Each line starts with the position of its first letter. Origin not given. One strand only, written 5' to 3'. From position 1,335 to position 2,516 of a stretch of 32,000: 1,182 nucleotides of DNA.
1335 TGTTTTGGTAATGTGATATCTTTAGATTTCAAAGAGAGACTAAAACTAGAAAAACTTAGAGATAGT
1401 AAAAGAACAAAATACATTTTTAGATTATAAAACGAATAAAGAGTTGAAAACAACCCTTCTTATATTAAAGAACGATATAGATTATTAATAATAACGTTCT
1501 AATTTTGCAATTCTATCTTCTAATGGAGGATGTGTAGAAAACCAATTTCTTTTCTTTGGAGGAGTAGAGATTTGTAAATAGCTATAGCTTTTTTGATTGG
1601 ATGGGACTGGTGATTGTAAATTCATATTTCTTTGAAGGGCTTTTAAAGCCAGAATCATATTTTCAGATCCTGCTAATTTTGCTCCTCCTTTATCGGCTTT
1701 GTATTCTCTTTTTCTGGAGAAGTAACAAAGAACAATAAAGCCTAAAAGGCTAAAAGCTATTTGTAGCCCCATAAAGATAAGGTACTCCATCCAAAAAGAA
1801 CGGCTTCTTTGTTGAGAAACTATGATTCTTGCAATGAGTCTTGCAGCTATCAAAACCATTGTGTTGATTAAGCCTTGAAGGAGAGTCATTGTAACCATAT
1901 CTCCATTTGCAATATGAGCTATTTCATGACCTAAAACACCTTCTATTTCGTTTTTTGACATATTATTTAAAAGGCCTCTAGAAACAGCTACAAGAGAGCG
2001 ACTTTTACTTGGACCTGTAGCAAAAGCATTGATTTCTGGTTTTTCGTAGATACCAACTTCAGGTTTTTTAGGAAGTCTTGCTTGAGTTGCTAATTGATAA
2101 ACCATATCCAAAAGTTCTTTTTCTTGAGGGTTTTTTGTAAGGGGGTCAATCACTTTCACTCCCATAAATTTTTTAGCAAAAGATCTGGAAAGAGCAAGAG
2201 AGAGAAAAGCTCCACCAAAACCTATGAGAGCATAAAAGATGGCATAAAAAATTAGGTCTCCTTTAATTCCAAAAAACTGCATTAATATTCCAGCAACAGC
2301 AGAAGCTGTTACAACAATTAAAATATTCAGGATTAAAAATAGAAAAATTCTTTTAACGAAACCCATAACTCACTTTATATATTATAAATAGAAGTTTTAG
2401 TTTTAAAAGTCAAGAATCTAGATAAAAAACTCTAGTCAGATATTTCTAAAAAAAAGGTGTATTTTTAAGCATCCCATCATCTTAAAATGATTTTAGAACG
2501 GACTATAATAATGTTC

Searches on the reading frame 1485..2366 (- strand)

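Call 41: search_protein_families(library=pfam, proteins=[window:1485-2366:-], max_evalue=0.01)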
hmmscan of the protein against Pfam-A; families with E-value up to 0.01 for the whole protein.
window:1485-2366:- (293 aa): 3 families
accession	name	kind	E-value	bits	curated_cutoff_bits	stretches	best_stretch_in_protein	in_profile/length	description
PF01435.24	Peptidase_M48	-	1.8e-39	135.9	20.3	1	81-291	3-184/186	Peptidase family M48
PF05569.17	Peptidase_M56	-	0.00038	20.2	31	1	103-166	156-218/296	BlaR1 peptidase M56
PF09971.14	DUF2206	-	0.0084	15.5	35.6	1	115-218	68-170/368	Predicted membrane protein (DUF2206)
